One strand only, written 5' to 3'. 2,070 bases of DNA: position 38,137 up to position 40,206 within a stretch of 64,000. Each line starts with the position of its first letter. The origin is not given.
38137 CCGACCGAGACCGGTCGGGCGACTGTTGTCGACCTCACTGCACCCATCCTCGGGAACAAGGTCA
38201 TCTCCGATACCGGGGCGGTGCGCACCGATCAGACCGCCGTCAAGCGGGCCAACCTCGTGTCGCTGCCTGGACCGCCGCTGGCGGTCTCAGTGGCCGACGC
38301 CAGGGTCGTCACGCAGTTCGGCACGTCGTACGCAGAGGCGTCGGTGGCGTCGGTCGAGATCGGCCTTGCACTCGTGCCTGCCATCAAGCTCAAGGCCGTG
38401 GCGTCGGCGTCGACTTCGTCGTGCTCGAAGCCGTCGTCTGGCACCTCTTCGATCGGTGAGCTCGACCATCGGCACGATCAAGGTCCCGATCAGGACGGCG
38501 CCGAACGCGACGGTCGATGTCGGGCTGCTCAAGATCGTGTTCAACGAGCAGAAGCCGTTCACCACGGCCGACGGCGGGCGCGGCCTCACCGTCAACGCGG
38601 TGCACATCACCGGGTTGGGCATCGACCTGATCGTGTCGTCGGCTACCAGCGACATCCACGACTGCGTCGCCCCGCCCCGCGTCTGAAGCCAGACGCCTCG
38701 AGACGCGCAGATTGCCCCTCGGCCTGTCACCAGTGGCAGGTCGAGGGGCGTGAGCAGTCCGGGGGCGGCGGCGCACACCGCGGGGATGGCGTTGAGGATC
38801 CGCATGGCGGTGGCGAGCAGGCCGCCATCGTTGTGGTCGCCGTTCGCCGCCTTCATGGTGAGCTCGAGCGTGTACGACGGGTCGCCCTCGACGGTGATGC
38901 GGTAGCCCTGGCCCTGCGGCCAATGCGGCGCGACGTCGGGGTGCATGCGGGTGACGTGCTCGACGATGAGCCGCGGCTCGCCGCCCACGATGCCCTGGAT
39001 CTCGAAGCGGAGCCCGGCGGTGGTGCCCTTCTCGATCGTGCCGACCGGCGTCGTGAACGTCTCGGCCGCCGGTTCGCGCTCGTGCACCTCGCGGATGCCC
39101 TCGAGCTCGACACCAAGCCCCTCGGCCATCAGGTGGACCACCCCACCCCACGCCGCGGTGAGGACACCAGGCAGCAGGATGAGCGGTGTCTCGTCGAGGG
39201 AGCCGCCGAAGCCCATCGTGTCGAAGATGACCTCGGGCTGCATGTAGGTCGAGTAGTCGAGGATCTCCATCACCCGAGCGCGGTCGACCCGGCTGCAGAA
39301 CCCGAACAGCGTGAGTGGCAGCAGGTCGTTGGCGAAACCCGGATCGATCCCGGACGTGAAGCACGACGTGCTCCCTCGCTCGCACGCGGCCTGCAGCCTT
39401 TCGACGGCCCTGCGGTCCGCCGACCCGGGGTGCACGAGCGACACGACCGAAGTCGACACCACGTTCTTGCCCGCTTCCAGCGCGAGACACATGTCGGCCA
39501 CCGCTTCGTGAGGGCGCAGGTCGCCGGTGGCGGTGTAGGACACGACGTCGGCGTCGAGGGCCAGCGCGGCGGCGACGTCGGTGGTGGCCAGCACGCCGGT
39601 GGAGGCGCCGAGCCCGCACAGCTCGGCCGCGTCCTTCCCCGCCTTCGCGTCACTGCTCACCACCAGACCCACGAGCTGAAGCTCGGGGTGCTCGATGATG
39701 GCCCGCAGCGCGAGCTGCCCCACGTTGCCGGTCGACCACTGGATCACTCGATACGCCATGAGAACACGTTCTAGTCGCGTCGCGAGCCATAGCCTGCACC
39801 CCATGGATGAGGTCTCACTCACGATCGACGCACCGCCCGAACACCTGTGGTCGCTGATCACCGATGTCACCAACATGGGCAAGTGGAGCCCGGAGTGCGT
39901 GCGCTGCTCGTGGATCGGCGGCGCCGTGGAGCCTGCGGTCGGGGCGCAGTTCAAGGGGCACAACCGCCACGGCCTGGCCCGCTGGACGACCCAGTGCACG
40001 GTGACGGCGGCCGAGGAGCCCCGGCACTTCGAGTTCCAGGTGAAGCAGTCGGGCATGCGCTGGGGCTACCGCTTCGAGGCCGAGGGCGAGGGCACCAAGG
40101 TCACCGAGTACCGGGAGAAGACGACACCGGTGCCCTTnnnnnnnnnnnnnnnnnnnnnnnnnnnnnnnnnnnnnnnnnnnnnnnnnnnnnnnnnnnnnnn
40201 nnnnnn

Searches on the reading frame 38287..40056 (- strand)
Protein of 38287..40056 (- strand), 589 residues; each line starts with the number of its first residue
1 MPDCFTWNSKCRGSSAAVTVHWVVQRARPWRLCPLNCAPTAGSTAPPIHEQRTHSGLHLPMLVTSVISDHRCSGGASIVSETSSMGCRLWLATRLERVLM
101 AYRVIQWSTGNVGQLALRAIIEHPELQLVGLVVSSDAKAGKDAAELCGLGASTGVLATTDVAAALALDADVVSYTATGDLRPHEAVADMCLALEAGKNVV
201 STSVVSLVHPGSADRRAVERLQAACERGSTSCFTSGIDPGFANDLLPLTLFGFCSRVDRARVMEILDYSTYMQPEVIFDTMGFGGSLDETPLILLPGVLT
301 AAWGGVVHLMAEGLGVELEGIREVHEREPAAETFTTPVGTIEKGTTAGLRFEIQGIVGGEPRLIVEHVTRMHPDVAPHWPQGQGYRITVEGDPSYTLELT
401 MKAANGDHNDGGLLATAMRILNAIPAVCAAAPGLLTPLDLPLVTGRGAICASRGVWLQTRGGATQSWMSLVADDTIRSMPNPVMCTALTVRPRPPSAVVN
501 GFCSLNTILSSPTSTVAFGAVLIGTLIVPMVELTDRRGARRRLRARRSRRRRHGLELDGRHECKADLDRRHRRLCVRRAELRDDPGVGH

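Call 76: search_protein_families(library=pfam, proteins=[window:38287-40056:-], max_evalue=0.0001)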
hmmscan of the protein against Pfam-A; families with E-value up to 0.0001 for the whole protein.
window:38287-40056:- (589 aa): 2 families
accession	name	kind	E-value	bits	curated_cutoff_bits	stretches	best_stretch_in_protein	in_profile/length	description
PF19328.4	DAP_DH_C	-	1.2e-15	58.2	23.3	1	243-444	3-194/206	2,4-diaminopentanoate dehydrogenase C-terminal domain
PF01113.26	DapB_N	-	1.2e-05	25.8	25.6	1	109-175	9-75/124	Dihydrodipicolinate reductase, N-terminus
